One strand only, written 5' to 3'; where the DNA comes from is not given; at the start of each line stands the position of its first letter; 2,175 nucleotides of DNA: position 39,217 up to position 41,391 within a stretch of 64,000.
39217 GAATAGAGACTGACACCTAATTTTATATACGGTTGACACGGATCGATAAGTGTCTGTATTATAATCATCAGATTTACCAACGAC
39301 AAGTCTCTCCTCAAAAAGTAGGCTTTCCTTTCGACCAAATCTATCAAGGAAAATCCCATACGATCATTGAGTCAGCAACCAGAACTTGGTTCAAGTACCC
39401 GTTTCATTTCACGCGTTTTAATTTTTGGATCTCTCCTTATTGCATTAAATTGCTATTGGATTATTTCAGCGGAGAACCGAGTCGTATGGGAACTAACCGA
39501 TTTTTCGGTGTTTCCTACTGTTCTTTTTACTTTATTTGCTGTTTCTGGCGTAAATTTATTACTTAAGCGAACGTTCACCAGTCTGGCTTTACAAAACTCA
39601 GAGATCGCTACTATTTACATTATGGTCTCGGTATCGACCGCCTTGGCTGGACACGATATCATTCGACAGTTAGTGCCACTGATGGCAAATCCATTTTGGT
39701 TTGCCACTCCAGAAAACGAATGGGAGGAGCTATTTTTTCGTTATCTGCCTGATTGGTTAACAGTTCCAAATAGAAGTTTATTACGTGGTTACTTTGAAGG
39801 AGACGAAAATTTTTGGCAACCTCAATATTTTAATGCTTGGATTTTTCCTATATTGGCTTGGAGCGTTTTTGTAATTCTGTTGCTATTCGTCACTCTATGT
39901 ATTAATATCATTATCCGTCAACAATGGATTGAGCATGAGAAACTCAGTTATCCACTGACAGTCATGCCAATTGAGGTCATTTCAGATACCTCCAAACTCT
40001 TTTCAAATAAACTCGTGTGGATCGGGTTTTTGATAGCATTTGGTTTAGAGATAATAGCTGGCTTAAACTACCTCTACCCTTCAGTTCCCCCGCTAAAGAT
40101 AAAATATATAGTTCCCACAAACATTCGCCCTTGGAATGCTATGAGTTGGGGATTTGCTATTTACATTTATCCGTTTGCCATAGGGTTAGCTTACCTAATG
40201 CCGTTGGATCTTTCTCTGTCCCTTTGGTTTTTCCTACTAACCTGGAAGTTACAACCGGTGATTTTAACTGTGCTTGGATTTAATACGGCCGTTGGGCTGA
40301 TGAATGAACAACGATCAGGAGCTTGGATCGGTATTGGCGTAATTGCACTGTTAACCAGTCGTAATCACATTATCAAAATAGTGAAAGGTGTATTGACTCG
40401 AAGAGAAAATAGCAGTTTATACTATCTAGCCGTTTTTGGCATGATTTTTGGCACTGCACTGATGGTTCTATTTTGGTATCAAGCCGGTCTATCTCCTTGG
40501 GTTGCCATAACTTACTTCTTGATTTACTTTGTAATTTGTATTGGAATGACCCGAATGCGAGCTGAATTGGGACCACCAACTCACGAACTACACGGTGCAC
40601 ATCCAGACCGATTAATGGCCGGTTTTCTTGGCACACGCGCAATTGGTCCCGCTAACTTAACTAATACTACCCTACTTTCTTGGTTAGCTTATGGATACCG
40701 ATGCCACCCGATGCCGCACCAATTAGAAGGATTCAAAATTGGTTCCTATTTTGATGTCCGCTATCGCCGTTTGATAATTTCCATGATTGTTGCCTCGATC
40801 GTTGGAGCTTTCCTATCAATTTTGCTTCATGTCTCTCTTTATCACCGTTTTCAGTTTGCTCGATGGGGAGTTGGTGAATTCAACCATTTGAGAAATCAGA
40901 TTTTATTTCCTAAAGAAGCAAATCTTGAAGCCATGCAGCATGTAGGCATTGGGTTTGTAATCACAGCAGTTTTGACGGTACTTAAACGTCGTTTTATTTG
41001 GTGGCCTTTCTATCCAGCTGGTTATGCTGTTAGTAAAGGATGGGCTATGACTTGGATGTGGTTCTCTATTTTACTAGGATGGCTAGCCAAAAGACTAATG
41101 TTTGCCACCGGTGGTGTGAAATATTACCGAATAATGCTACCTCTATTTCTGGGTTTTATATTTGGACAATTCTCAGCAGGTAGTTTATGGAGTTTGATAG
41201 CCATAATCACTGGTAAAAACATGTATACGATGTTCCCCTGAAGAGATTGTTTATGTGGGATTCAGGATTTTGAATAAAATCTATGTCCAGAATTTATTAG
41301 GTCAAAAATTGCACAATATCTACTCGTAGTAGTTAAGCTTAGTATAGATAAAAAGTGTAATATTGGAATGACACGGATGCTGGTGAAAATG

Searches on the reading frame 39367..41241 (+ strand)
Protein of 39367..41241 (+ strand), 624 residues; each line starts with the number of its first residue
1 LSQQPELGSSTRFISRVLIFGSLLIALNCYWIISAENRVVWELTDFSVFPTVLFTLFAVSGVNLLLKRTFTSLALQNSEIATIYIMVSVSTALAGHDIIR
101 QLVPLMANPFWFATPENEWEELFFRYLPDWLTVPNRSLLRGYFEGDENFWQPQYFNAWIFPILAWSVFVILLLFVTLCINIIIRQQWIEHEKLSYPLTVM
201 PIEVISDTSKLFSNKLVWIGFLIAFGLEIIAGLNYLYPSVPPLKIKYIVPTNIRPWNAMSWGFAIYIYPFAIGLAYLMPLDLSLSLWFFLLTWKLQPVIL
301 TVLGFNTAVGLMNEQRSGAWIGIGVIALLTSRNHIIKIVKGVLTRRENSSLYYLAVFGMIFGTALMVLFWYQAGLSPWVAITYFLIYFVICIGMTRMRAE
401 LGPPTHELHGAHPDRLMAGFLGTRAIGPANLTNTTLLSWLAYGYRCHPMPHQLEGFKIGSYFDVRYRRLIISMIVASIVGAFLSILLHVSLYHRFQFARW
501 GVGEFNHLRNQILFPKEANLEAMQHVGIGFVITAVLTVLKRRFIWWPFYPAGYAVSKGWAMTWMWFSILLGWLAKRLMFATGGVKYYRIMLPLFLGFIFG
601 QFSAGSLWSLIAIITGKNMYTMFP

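Call 5: search_protein_families(library=pfam, proteins=[window:39367-41241:+], max_evalue=0.01)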
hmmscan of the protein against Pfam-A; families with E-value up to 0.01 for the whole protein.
window:39367-41241:+ (624 aa): 2 families
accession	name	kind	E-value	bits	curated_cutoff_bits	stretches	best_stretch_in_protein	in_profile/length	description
PF20581.3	DUF6785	-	4.6e-147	491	25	1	16-494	3-496/498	Family of unknown function (DUF6785)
PF20580.3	DUF6784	-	7.2e-30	103.6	26.4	1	525-623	3-100/101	Domain of unknown function (DUF6784)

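Call 9: find_homologous_proteins(query=window:39367-41241:+, max_evalue=0.00001)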
Query window:39367-41241:+ (624 aa): 917 proteins with E <= 0.00001 among 8000 candidates; the best 120 are listed.
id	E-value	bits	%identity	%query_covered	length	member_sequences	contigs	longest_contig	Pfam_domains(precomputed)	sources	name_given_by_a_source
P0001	0.0e+0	1393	98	100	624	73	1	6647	PF20580.4,PF20581.4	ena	-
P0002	0.0e+0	1297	89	100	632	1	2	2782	PF20580.4,PF20581.4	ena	-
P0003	0.0e+0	1296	89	100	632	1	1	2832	PF20580.4,PF20581.4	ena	-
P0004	0.0e+0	1296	89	100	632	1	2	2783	PF20580.4,PF20581.4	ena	-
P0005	0.0e+0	1295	89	100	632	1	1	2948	PF20580.4,PF20581.4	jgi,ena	-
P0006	0.0e+0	1294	89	100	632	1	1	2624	PF20580.4,PF20581.4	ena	-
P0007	0.0e+0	1294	89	100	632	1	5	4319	PF20580.4,PF20581.4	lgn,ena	-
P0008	0.0e+0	1293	89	100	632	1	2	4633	PF20580.4,PF20581.4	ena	-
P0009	0.0e+0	1293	89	100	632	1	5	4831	PF20580.4,PF20581.4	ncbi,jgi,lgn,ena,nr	ncbi:MAG: DUF6785 family protein [Candidatus Poribacteria bacterium]|nr:DUF6785 family protein [Cand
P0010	0.0e+0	1292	89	100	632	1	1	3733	PF20580.4,PF20581.4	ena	-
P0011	0.0e+0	1292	89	100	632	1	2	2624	PF20580.4,PF20581.4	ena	-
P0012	0.0e+0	1290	89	100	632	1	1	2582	PF20580.4,PF20581.4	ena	-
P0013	0.0e+0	1290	88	100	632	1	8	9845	PF20580.4,PF20581.4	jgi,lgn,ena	-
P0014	0.0e+0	1290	88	100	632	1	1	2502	PF20580.4,PF20581.4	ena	-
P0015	0.0e+0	1288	88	100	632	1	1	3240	PF20580.4,PF20581.4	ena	-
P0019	0.0e+0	1192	81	100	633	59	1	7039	PF20580.4,PF20581.4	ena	-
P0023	2.7e-289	980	68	99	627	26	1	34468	PF20580.4,PF20581.4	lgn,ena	-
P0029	1.7e-278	944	66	100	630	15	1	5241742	PF20580.4,PF20581.4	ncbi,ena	-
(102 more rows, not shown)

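Call 11: find_encoding_contigs(protein=P0029, flank=6000, max_places=4)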
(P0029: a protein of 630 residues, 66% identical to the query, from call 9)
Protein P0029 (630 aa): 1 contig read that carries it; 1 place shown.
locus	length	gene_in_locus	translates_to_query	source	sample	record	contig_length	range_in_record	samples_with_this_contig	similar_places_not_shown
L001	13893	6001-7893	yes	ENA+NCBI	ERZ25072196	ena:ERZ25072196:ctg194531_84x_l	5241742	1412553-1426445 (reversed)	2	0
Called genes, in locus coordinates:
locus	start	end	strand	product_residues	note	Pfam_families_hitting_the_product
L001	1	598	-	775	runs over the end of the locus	PF23139:OB_YrrC, PF14520:HHH_5, PF14490:HHH_RecD2, PF13086:AAA_11 (weak), PF13245:AAA_19, PF13604:AAA_30, PF18335:SH3_13, PF13538:UvrD_C_2, +2 more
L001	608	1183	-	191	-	PF05685:Uma2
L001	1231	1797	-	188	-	PF05685:Uma2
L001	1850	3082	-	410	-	PF05810:NinF (weak), PF00291:PALP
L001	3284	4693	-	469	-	-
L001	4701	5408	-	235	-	PF03328:HpcH_HpaI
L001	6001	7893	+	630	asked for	PF20581:DUF6785, PF20580:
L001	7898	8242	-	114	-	PF01740:STAS, PF13466:STAS_2 (weak)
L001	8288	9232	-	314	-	PF00149:Metallophos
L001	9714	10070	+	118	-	-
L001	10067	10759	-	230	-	PF00697:PRAI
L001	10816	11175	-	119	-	PF00190:Cupin_1, PF07883:Cupin_2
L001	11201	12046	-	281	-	PF00149:Metallophos, PF12850:Metallophos_2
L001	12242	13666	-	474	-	PF13180:PDZ_2 (faint), PF00595:PDZ (faint), PF03130:HEAT_PBS (faint), PF13646:HEAT_2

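Call 12: find_encoding_contigs(protein=P0023, flank=6000, max_places=3)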
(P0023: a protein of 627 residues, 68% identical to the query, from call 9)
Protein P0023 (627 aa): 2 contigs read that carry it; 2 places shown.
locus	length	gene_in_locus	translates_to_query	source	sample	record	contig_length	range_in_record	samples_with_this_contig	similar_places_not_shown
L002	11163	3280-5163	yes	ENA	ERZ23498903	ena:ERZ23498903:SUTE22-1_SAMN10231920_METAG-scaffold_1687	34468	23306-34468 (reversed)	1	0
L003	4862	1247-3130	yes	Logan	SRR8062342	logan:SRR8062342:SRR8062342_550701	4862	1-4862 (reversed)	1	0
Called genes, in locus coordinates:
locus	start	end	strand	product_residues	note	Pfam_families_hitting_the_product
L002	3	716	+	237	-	?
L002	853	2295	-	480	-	PF00884:Sulfatase, PF01663:Phosphodiest (faint), PF16347:SGSH_C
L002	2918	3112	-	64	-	-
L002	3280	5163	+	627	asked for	PF20581:DUF6785, PF20580:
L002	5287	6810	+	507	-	PF01841:Transglut_core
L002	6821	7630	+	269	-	PF01734:Patatin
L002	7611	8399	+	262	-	PF00106:adh_short, PF08659:KR (weak), PF23441:SDR (weak), PF00107:ADH_zinc_N (weak), PF13561:adh_short_C2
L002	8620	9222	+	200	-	PF13580:SIS_2 (faint), PF01380:SIS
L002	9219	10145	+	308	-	PF00294:PfkB, PF08543:Phos_pyr_kin, PF25270:Khk (weak)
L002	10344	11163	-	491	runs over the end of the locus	-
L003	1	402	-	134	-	?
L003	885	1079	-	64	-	-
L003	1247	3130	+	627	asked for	PF20581:DUF6785, PF20580:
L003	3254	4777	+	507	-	PF01841:Transglut_core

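Call 13: find_encoding_contigs(protein=P0013, flank=8000, max_places=4)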
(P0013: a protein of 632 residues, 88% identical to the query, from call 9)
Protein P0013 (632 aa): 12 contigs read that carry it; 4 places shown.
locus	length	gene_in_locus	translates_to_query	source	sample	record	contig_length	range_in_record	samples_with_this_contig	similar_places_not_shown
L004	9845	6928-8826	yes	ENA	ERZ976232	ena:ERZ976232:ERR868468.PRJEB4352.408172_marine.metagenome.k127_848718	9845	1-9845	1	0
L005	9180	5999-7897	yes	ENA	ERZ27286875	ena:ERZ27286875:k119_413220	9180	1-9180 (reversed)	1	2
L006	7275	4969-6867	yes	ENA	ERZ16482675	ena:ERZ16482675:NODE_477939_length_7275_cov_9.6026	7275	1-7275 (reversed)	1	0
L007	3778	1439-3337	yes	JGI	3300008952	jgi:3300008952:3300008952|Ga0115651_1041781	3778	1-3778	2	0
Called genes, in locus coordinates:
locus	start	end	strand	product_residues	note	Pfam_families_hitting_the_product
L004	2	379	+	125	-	?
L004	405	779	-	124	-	-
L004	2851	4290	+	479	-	PF00884:Sulfatase, PF01663:Phosphodiest (faint), PF16347:SGSH_C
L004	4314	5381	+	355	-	PF00389:2-Hacid_dh, PF02826:2-Hacid_dh_C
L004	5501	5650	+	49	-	-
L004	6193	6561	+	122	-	-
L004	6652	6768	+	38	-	-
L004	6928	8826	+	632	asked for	PF20581:DUF6785, PF20580:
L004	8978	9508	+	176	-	-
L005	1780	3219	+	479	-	PF00884:Sulfatase, PF01663:Phosphodiest (faint), PF16347:SGSH_C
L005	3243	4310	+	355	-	PF00389:2-Hacid_dh, PF02826:2-Hacid_dh_C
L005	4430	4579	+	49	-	-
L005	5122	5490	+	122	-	-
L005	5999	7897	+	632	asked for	PF20581:DUF6785, PF20580:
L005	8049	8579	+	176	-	-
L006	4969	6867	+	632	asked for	PF20581:DUF6785, PF20580:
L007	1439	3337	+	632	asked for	PF20581:DUF6785, PF20580:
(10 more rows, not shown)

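Call 14: find_encoding_contigs(protein=P0019, flank=8000, max_places=3)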
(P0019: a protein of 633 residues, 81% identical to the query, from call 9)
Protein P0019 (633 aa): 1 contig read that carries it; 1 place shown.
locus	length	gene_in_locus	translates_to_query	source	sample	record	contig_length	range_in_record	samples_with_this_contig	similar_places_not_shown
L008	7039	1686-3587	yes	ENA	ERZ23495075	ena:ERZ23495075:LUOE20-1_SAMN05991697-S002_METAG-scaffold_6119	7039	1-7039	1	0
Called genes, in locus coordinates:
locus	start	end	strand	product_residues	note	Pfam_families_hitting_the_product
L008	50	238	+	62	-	-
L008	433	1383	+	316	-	PF08450:SGL (faint), PF01436:NHL (weak)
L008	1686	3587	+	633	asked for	PF20581:DUF6785, PF20580:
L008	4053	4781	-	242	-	PF06439:3keto-disac_hyd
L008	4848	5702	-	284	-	PF01261:AP_endonuc_2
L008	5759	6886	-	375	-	PF01408:GFO_IDH_MocA, PF22725:GFO_IDH_MocA_C3 (weak)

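Call 15: find_encoding_contigs(protein=P0001, flank=8000, max_places=4)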
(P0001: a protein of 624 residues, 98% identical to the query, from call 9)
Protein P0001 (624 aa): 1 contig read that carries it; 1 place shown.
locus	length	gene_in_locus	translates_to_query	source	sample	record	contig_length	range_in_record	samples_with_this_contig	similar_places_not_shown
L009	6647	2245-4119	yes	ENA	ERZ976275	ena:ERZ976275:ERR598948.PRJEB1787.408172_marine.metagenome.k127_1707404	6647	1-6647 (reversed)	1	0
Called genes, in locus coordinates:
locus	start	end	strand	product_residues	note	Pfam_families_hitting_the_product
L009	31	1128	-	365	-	PF01408:GFO_IDH_MocA, PF22725:GFO_IDH_MocA_C3, PF02894:GFO_IDH_MocA_C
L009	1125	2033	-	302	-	PF01073:3Beta_HSD (weak), PF01370:Epimerase, PF07993:NAD_binding_4 (faint), PF13460:NAD_binding_10, PF16363:GDP_Man_Dehyd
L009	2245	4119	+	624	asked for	PF20581:DUF6785, PF20580:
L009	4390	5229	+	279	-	PF13385:Laminin_G_3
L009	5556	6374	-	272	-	-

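Call 19: find_related_loci(query=A2, collection=genome_contigs, flank=10000)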
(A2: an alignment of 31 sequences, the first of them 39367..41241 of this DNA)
Query A2 (624 aa) in genome_contigs; peptide patterns used: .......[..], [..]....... (x = any residue, [..] = any of these).
598 stretches matched a pattern (row limit reached: there are more); 589 encode a relative of the query (tblastn E <= 1e-3); the best 80 are kept; 80 distinct loci.
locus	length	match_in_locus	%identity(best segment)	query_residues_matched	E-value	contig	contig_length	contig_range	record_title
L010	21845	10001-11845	66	9-624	0e+0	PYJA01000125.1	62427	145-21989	MAG: Candidatus Poribacteria bacterium isolate PCPOR2a Ga0207197_1125, whole genome shotgun sequence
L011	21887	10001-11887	66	4-624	0e+0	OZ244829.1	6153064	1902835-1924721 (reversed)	MAG: Candidatus Poribacteria bacterium isolate f10cb695-1b13-44a5-8b8c-8d396a4a49c1 genome assembly, chromosome: 1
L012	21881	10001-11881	66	6-624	0e+0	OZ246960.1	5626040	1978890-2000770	MAG: Candidatus Poribacteria bacterium isolate 0ebab745-6bcd-42b0-bac1-d05ba6febf80 genome assembly, chromosome: 1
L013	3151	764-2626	64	3-624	0e+0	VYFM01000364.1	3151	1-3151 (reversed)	MAG: Candidatus Poribacteria bacterium isolate SB0677_bin_25 NODE_8870_length_3151_cov_7.750969, whole genome shotgun se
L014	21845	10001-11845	65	9-624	0e+0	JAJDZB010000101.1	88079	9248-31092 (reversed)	MAG: Candidatus Poribacteria bacterium isolate jk18x34bins.64 k141_484188, whole genome shotgun sequence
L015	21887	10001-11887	65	4-624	0e+0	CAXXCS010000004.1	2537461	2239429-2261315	MAG: Candidatus Poribacteria bacterium isolate f2072dac-7ec4-414b-ba18-4a473c62d403 genome assembly, contig: contig_4, w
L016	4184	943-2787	65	9-624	0e+0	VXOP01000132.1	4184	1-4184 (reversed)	MAG: Candidatus Poribacteria bacterium isolate SB0662_bin_35 NODE_12409_length_4184_cov_26.693388, whole genome shotgun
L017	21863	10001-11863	64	3-624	0e+0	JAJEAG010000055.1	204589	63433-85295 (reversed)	MAG: Candidatus Poribacteria bacterium isolate jk18x7bins.36 k141_2750284, whole genome shotgun sequence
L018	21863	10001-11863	63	3-624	0e+0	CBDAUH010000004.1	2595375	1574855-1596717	MAG: Candidatus Poribacteria bacterium isolate 2b956532-cd71-4e48-8ac0-65602b58f679 genome assembly, contig: contig_4, w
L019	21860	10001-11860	64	3-623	0e+0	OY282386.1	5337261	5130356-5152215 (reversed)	MAG: Candidatus Poribacteria bacterium genome assembly, chromosome: 1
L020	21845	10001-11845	64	9-624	0e+0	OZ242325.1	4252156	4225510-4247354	MAG: Candidatus Poribacteria bacterium isolate 7cb44f7e-fdd6-4696-a2af-ad91ef35c446 genome assembly, chromosome: 1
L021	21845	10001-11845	64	9-624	0e+0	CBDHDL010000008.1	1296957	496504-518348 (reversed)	MAG: Candidatus Poribacteria bacterium isolate 20da9595-a677-4a4b-9313-254fbc54331e genome assembly, contig: contig_8, w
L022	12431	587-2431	64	9-624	0e+0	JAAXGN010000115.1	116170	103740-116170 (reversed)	MAG: Candidatus Poribacteria bacterium isolate Plut_88864 filtered_Plut_88864_genomic_contig_1245, whole genome shotgun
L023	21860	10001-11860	63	3-624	0e+0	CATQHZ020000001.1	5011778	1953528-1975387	MAG: uncultured Poribacteria bacterium isolate a66633a9-cb3d-447c-bfc4-106491c4b11e genome assembly, contig: contig_1, w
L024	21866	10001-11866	63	2-624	0e+0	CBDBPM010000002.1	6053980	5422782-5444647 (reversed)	MAG: Candidatus Poribacteria bacterium isolate 2ce76e30-9b7a-4682-b141-86baa08e5e2a genome assembly, contig: contig_2, w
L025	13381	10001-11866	63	2-624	0e+0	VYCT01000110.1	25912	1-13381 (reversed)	MAG: Candidatus Poribacteria bacterium isolate SB0675_bin_22 NODE_839_length_25912_cov_11.468616, whole genome shotgun s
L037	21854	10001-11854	62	3-624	0e+0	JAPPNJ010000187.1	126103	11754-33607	MAG: Candidatus Poribacteria bacterium isolate RHO3_bin_69 NODE_337_length_126103_cov_16.609101, whole genome shotgun se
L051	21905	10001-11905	39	2-620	2e-144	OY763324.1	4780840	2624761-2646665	MAG: Candidatus Poribacteria bacterium isolate 3d2a48e4-3859-4b6e-83ef-b4ffa18775ef genome assembly, chromosome: 1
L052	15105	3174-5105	39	2-620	5e-144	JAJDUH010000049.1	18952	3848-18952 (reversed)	MAG: Candidatus Poribacteria bacterium isolate jk18x1bzbins.72 k141_1375299, whole genome shotgun sequence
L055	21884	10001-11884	40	9-621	1e-143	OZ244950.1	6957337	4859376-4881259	MAG: Candidatus Poribacteria bacterium isolate 1741874c-865a-47cd-958f-7fa2b3d0eca7 genome assembly, chromosome: 1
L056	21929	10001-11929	38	3-620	1e-143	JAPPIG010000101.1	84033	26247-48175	MAG: Candidatus Poribacteria bacterium isolate RHO2_bin_17 NODE_481_length_84033_cov_61.593060, whole genome shotgun seq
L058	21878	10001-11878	39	16-620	7e-143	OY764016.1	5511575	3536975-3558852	MAG: Candidatus Poribacteria bacterium isolate 9fae2ea3-c9b7-404b-9456-b4c0b6541956 genome assembly, chromosome: 1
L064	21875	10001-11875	39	16-620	1e-142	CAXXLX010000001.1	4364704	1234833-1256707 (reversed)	MAG: Candidatus Poribacteria bacterium isolate 1c23486e-f1bb-4f7c-a5ff-9ffc904aba33 genome assembly, contig: contig_1, w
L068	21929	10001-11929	38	16-620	2e-140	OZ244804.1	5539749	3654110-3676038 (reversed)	MAG: Candidatus Poribacteria bacterium isolate 01d6ffbc-f1d2-4681-b35a-d9b575322fea genome assembly, chromosome: 1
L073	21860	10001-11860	39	28-623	3e-139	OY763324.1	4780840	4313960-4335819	MAG: Candidatus Poribacteria bacterium isolate 3d2a48e4-3859-4b6e-83ef-b4ffa18775ef genome assembly, chromosome: 1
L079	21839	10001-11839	38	23-620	1e-138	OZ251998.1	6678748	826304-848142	MAG: Candidatus Poribacteria bacterium isolate 8f110123-501e-42ad-9d55-583bbc997c7d genome assembly, chromosome: 1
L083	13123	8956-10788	37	28-623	4e-137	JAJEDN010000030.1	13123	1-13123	MAG: Candidatus Poribacteria bacterium isolate p16x33bins.23 k141_540467, whole genome shotgun sequence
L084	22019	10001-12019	37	2-620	2e-137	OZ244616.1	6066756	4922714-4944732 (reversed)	MAG: Candidatus Poribacteria bacterium isolate e5250d40-67f0-410b-965f-0d198546f1b0 genome assembly, chromosome: 1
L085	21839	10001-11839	38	23-620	2e-137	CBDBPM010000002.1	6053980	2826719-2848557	MAG: Candidatus Poribacteria bacterium isolate 2ce76e30-9b7a-4682-b141-86baa08e5e2a genome assembly, contig: contig_2, w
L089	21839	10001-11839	38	23-620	4e-136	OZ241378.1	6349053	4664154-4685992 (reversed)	MAG: Candidatus Poribacteria bacterium isolate 8f0f5501-85a9-4e66-9deb-4e7c08d09c04 genome assembly, chromosome: 1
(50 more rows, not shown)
